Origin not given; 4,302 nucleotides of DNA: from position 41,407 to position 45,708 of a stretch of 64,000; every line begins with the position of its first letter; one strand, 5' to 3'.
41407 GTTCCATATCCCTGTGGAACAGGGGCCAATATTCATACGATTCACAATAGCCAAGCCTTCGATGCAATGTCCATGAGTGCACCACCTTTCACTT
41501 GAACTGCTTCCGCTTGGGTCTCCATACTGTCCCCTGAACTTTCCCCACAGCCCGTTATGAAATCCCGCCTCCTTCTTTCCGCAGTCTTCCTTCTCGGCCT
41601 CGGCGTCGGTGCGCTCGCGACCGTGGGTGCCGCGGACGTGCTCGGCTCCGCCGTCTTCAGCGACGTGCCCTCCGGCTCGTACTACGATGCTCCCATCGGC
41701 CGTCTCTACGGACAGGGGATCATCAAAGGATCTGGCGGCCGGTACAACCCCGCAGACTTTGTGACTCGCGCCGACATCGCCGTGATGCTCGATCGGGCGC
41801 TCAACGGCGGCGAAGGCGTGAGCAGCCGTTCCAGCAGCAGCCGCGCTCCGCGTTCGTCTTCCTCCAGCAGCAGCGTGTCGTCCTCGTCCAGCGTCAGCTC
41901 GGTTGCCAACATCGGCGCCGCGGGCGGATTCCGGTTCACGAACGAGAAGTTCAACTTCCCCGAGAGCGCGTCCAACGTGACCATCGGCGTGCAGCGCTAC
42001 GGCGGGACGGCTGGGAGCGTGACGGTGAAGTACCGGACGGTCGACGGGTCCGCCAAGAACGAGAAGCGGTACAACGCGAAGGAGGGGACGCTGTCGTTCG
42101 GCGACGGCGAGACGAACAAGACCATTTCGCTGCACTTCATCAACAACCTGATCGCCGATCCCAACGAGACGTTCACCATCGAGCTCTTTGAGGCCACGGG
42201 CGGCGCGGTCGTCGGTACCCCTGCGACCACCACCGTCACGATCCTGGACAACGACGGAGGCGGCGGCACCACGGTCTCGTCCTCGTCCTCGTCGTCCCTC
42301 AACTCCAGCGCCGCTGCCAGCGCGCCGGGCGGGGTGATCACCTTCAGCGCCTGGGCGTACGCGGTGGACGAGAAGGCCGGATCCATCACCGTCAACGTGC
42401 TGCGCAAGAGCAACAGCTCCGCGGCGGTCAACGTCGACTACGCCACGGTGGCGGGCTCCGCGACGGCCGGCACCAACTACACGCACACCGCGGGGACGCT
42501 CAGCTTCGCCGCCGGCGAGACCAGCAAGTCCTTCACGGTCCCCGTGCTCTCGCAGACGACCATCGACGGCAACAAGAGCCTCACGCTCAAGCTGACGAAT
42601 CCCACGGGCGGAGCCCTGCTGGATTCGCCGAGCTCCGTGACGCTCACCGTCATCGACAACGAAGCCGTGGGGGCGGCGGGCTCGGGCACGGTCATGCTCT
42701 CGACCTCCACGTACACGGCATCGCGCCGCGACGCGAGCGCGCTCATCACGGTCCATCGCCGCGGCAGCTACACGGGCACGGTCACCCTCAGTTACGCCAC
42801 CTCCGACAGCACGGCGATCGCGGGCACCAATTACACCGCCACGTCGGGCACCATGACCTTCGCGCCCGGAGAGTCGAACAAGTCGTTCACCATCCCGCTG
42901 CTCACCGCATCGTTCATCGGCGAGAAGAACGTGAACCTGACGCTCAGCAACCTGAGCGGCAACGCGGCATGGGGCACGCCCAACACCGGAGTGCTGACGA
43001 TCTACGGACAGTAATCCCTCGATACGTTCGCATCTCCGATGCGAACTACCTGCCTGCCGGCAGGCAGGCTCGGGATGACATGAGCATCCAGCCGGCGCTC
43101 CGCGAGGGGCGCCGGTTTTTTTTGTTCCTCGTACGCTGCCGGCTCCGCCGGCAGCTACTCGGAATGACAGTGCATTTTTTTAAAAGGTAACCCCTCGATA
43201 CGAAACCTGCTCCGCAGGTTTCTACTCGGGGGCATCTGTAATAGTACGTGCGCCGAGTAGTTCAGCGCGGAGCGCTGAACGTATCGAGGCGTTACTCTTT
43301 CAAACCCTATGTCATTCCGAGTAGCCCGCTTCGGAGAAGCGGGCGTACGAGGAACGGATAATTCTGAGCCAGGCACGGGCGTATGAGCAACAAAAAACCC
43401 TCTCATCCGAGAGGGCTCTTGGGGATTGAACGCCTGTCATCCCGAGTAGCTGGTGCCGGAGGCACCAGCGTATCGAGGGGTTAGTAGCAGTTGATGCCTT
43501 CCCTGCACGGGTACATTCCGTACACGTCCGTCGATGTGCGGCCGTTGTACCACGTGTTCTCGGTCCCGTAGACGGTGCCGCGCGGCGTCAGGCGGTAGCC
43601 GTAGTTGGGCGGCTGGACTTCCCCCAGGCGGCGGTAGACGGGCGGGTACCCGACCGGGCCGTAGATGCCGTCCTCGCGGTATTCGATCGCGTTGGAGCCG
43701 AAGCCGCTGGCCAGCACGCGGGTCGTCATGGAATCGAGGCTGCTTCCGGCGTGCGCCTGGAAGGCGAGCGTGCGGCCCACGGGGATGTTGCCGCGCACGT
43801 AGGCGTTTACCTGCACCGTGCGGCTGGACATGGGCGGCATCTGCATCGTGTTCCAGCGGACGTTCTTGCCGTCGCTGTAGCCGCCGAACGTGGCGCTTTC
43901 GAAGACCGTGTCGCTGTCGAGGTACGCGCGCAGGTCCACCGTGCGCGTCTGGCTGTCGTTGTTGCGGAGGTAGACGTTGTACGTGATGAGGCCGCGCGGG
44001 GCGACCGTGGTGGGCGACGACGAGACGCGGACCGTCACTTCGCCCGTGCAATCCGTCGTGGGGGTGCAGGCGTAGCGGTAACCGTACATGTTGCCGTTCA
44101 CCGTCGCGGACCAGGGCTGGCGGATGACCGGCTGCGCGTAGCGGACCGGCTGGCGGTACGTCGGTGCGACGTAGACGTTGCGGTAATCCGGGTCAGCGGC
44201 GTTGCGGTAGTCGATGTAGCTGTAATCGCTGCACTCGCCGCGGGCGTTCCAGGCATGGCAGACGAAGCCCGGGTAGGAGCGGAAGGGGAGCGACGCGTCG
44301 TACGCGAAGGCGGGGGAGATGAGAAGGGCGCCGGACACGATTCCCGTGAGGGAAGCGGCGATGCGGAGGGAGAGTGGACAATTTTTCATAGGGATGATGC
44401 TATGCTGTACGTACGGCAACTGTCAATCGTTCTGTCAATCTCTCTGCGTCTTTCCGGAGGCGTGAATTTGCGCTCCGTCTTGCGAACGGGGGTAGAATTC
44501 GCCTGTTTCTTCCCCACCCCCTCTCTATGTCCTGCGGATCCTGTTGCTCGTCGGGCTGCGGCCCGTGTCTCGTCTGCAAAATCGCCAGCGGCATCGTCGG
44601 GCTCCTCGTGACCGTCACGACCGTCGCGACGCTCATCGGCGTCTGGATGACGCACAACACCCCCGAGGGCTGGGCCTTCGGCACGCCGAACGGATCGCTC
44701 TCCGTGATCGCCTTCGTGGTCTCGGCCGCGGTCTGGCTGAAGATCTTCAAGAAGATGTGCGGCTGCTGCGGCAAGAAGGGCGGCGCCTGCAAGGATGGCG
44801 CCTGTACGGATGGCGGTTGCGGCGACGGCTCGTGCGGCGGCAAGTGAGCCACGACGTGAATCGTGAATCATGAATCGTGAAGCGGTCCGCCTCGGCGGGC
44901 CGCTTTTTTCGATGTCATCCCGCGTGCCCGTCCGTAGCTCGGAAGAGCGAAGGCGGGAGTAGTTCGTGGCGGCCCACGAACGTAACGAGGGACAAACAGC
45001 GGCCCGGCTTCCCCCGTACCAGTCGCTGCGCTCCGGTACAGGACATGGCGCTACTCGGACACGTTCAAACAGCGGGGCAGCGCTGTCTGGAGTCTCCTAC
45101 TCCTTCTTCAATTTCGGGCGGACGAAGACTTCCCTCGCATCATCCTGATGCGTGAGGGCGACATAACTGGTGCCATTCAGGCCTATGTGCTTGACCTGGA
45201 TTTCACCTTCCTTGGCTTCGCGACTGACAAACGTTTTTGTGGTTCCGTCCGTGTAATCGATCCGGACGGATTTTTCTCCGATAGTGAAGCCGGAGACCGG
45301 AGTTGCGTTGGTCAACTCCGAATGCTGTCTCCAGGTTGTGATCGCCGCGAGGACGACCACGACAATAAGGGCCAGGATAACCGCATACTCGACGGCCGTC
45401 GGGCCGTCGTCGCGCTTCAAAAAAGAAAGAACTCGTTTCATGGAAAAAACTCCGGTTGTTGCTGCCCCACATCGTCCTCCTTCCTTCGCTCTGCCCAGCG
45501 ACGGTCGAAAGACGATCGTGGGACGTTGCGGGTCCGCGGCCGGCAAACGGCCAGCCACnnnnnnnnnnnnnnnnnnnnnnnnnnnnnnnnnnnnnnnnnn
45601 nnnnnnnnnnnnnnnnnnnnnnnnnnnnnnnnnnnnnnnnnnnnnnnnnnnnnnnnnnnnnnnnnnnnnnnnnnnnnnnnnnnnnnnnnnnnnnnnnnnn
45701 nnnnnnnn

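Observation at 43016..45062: GTAG-box hairpin elements: conserved flanks and loop, a different but perfectly paired stem in every copy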

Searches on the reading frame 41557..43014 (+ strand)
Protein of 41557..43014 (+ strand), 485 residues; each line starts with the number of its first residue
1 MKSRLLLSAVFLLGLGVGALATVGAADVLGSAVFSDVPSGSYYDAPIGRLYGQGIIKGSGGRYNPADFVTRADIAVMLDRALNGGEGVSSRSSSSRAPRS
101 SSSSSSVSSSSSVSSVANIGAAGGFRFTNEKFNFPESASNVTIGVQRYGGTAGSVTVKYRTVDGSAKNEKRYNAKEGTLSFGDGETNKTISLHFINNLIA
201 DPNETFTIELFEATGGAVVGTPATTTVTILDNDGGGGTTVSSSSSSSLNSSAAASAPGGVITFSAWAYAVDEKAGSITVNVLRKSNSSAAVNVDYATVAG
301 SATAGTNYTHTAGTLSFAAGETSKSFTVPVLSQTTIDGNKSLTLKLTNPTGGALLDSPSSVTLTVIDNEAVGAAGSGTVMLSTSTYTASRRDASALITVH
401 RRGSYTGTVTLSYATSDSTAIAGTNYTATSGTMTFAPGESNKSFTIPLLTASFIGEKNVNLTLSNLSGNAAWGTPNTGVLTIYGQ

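Call 7: search_protein_families(library=pfam, proteins=[window:41557-43014:+], max_evalue=0.01)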
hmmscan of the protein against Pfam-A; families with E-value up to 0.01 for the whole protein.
window:41557-43014:+ (485 aa): 3 families
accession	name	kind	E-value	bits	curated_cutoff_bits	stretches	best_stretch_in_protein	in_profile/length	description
PF03160.20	Calx-beta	-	1.7e-60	202.7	27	3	124-233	7-119/119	Calx-beta domain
PF00395.25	SLH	-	1.7e-07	31.6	20.8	1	34-75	2-44/44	S-layer homology domain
PF20059.4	DUF6458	-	0.0091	16.7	27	0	353-406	19-71/78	Domain of unknown function (DUF6458)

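Call 14: search_protein_families(library=ncbifam, proteins=[window:41557-43014:+], max_evalue=0.01)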
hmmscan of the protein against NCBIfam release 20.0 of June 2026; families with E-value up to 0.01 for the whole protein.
window:41557-43014:+ (485 aa): 1 family
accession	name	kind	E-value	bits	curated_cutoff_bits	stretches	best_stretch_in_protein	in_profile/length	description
TIGR00845.1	caca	equivalog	5e-40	137.1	679.85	3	121-212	521-612/921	sodium/calcium exchanger 1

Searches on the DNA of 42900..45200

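Call 4: search_rna_families(source=window, start=42900, end=45200, threshold=evalue, max_evalue=10, show_alignments=3)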
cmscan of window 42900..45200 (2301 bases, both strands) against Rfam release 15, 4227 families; matches with E-value up to 10: 7.
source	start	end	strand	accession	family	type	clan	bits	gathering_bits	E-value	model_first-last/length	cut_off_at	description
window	44838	44909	+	RF02241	Xoo2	Gene; sRNA;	-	25.4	45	0.037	1-78/78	no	Xanthomonadaceae sRNA Xoo2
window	43068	43119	+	RF02398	sau-6072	Gene; sRNA;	-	20.4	50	0.59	1-53/53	no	Staphylococcus sRNA sau-6072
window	43449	43473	+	RF01841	veev_FSE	Cis-reg; frameshift_element;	-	18.9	55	1.9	26-50/71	no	venezuelan equine encephalitis virus ribosomal frameshift element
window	44879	45053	+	RF02571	Mcr7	Gene; sRNA;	-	14.9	380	0.85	1-351/351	no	mcr7 sRNA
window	43048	43142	+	RF02532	MNV_3UTR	Cis-reg;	-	14.3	70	3.8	1-222/222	no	Murine norovirus 3'UTR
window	43042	43119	-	RF02657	sot2652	Gene; sRNA;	-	13.5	61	6.2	1-187/187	no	Sense overlapping transcript RNA 2652 (sot)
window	44484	44525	-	RF00373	RNaseP_arch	Gene; ribozyme;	CL00002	9.4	84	8.2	1-288/288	no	Archaeal RNase P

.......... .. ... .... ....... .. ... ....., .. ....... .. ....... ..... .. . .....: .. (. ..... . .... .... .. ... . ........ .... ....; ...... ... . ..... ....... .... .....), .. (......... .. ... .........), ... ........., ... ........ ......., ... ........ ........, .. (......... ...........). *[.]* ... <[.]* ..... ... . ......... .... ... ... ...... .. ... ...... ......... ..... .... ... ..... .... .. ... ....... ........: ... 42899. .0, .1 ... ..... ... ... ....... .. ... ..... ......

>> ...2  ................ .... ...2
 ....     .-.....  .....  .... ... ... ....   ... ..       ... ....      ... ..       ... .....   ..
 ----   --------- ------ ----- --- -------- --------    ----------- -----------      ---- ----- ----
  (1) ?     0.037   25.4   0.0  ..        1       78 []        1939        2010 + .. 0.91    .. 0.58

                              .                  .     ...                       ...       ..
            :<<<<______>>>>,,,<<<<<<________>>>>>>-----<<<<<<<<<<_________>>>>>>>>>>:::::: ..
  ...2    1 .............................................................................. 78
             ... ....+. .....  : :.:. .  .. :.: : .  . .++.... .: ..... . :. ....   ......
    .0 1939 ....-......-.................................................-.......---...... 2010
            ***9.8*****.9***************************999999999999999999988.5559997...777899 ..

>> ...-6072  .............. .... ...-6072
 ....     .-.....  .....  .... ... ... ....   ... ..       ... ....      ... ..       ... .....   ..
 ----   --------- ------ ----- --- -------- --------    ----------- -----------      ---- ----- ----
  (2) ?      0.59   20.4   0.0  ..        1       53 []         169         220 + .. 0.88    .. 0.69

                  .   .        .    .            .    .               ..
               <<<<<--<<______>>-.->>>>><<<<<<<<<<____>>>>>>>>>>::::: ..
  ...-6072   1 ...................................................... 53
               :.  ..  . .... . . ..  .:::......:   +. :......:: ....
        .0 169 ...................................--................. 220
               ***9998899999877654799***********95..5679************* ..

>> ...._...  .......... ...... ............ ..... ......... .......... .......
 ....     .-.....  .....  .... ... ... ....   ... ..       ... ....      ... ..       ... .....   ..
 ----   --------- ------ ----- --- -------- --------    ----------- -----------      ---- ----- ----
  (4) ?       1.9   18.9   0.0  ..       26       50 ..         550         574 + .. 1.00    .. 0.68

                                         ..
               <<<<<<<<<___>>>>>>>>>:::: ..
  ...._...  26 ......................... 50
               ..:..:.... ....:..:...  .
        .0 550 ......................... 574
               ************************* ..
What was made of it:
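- On Any described RNA family (Rfam 15), including self-cleaving ribozymes: Nothing relevant appeared at E up to 10 over 42900-45200 (call 4).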

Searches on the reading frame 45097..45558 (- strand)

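Call 7: search_protein_families(library=pfam, proteins=[window:45097-45558:-], max_evalue=0.01)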
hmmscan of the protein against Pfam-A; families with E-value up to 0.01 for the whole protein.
window:45097-45558:- (153 aa): 1 family
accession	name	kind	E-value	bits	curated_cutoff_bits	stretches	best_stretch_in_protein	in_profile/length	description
PF04964.19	Flp_Fap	-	2.1e-06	27.9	32.2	1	46-76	1-31/46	Flp/Fap pilin component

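Call 14: search_protein_families(library=ncbifam, proteins=[window:45097-45558:-], max_evalue=0.01)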
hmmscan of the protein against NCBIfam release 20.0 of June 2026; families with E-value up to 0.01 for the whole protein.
window:45097-45558:- (153 aa): 1 family
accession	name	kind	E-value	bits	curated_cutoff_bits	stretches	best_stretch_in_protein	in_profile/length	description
TIGR03094.1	sulfo_cyanin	equivalog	0.006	16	168.4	1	58-136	6-86/195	sulfocyanin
